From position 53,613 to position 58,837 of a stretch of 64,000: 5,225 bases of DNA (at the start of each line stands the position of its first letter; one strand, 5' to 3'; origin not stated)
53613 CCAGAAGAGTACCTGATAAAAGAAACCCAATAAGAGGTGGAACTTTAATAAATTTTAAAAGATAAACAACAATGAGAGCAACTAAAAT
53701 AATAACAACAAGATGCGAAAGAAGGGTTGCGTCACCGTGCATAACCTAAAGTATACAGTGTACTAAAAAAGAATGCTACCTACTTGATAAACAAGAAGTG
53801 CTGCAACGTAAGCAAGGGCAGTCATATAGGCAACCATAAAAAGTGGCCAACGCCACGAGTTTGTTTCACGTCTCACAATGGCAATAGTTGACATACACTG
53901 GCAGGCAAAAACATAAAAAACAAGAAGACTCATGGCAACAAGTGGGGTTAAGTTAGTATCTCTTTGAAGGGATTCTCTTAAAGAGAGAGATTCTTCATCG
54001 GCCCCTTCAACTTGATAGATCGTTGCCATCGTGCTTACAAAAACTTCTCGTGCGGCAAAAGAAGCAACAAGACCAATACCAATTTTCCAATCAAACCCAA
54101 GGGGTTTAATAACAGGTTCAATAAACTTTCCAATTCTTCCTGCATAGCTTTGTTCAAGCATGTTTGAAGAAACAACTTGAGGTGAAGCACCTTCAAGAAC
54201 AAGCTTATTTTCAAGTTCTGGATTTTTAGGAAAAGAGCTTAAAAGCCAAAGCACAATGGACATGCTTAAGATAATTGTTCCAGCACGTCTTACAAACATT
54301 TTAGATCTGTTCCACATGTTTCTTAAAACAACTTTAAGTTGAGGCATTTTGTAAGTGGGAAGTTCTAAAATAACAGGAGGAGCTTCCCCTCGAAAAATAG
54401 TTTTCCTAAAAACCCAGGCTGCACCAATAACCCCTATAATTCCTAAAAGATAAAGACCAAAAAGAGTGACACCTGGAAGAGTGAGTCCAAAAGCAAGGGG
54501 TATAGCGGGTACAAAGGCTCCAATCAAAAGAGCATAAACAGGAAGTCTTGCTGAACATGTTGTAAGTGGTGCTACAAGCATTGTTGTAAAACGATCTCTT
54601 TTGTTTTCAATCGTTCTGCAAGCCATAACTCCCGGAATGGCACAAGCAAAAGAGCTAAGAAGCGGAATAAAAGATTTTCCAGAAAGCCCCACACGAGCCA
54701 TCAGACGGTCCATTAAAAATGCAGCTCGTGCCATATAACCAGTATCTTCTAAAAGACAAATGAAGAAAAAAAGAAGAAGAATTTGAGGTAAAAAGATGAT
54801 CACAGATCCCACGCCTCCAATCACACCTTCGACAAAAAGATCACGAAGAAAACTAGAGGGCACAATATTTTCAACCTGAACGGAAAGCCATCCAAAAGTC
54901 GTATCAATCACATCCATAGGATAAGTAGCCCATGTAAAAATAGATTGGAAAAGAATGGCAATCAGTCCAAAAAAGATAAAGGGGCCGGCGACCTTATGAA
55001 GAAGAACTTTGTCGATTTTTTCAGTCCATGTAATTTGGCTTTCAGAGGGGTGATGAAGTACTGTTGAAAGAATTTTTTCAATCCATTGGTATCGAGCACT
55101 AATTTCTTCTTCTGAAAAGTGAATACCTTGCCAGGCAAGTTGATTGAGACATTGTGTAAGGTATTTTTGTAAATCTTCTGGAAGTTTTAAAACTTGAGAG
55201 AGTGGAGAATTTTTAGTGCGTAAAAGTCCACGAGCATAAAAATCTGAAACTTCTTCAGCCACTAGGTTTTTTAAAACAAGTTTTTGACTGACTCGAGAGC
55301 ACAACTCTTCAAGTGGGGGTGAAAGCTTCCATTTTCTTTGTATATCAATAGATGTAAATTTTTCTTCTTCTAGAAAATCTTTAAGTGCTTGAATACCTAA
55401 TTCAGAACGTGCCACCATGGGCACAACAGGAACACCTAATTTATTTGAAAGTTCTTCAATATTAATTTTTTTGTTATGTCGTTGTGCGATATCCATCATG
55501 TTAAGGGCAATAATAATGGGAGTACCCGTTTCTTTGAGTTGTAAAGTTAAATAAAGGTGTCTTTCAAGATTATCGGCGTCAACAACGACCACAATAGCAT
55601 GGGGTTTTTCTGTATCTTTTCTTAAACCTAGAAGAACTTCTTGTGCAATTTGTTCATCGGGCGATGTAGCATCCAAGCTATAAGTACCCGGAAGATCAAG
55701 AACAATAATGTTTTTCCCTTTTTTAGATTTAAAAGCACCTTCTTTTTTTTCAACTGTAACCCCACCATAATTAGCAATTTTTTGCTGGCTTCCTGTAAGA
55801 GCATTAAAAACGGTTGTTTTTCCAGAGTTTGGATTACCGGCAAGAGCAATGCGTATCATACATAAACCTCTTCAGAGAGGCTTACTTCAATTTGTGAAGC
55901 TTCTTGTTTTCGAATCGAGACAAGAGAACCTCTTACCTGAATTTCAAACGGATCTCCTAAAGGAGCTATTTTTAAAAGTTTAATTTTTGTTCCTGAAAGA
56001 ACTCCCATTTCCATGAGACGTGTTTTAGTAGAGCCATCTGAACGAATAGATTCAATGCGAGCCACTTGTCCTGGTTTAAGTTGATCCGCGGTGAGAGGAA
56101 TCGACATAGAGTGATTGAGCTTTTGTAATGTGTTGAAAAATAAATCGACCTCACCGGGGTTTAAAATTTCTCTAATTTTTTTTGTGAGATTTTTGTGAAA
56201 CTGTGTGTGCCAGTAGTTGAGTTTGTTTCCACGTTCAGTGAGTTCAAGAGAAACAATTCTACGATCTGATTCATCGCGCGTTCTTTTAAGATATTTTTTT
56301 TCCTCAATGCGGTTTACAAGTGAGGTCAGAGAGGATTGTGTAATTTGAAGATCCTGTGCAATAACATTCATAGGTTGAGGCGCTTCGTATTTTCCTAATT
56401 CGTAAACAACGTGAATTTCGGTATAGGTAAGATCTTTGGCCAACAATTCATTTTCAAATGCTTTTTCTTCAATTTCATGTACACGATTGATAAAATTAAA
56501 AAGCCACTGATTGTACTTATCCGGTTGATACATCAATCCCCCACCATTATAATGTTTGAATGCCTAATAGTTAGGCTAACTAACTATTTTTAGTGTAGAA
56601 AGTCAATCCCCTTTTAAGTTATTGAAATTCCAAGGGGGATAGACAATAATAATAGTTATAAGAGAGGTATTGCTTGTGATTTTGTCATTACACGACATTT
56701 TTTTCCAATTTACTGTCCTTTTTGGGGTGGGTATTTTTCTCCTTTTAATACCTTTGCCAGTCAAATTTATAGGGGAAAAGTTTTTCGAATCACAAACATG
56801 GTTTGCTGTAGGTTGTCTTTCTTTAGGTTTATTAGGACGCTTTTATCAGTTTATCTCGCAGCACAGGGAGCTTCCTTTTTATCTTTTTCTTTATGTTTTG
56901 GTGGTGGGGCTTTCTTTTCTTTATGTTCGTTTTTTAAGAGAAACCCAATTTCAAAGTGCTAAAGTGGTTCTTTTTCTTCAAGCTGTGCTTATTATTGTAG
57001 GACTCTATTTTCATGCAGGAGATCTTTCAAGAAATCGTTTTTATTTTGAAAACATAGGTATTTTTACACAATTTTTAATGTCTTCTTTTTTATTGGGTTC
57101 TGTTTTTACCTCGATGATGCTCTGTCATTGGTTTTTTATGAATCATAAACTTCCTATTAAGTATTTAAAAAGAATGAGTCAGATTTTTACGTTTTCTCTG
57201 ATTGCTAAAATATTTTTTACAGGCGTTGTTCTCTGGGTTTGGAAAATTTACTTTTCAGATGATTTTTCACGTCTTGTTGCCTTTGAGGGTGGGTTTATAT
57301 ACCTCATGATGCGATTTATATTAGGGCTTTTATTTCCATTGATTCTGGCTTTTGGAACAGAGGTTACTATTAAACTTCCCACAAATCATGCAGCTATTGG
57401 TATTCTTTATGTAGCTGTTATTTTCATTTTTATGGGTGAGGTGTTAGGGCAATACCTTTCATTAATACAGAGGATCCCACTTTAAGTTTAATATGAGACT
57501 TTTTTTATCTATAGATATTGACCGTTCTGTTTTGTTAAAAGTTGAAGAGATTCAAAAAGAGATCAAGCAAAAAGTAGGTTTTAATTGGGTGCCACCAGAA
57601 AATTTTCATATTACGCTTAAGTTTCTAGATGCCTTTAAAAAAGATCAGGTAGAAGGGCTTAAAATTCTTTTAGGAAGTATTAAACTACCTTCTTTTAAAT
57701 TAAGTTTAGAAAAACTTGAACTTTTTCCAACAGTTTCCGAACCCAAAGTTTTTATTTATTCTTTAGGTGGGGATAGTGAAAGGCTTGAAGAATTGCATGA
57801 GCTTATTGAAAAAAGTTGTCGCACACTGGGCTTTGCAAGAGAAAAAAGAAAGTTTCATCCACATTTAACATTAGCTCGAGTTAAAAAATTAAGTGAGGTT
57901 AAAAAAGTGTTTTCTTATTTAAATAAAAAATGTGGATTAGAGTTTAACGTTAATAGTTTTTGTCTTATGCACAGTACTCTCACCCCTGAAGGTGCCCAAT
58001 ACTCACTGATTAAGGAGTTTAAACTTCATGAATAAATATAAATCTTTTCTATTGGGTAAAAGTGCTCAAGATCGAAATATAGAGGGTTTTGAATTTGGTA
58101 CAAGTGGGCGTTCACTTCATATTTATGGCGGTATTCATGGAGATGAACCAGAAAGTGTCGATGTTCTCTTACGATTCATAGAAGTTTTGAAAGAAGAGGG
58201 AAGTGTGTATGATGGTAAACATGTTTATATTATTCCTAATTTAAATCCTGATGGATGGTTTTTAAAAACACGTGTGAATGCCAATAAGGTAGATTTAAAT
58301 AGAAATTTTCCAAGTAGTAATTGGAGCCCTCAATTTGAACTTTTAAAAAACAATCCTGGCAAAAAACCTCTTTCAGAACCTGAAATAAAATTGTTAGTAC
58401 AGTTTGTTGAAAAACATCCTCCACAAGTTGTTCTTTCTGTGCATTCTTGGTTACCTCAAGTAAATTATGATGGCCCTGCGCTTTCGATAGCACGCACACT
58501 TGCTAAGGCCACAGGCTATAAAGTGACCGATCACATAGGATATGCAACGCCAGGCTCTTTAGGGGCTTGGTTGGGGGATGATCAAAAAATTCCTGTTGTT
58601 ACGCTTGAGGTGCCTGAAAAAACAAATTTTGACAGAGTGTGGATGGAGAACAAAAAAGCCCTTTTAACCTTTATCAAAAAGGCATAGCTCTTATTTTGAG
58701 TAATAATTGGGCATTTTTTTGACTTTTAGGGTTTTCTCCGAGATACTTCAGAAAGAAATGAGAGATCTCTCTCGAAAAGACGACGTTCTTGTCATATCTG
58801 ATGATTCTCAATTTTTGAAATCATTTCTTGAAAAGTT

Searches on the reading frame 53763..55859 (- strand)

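Call 12: search_protein_families(library=pfam, proteins=[window:53763-55859:-], max_evalue=0.001)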
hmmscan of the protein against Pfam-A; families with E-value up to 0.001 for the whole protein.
window:53763-55859:- (698 aa): 8 families
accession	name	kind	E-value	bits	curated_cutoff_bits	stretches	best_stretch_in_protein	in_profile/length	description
PF02421.24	FeoB_N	-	4.4e-60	202.2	27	1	3-161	2-154/156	Ferrous iron transport protein B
PF07670.19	Gate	-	2.9e-42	143.8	29.6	2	354-449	2-104/104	Nucleoside recognition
PF07664.17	FeoB_C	-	3.3e-20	72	26.6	1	466-518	1-54/54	Ferrous iron transport protein B C terminus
PF01926.29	MMR_HSR1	-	2.1e-18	66.9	21.9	1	3-120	1-112/113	50S ribosome-binding GTPase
PF04548.22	AIG1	-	1.4e-05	25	27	1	3-99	2-97/212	AIG1 family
PF00009.33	GTP_EFTU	-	1.6e-05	25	26.5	0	87-164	94-183/188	Elongation factor Tu GTP binding domain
PF03193.22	RsgA_GTPase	-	0.00011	22.5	30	0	95-167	39-107/174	RsgA GTPase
PF09439.16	SRPRB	-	0.00038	20.3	25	1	4-79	6-76/178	Signal recognition particle receptor beta subunit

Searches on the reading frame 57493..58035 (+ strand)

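Call 23: search_protein_families(library=ncbifam, proteins=[window:57493-58035:+], max_evalue=0.001)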
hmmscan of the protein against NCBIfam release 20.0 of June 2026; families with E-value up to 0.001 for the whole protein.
window:57493-58035:+ (180 aa): 3 families
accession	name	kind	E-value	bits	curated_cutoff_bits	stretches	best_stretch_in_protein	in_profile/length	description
TIGR02258.1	2_5_ligase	equivalog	1.5e-44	152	65.7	1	1-178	1-180/180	RNA 2',3'-cyclic phosphodiesterase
NF011704.0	PRK15124.1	equivalog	6.6e-11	42.5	184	1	2-179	6-175/176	RNA 2',3'-cyclic phosphodiesterase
NF010223.0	PRK13679.1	equivalog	8.2e-05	22.5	129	1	39-178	34-167/170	hypothetical protein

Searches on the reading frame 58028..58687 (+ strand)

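Call 10: search_protein_families(library=pfam, proteins=[window:58028-58687:+], max_evalue=0.01)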
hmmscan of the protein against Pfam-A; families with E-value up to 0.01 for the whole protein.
window:58028-58687:+ (219 aa): 3 families
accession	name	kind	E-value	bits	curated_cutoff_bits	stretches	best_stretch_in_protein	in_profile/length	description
PF00246.29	Peptidase_M14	-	2.2e-18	67.3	21.6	1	8-141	20-184/286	Zinc carboxypeptidase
PF24827.1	AstE_AspA_cat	-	1.3e-06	28.6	25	1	27-100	2-70/192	Succinylglutamate desuccinylase/Aspartoacylase catalytic domain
PF10994.13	DUF2817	-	0.00012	22.1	23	1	58-95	82-119/341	Protein of unknown function (DUF2817)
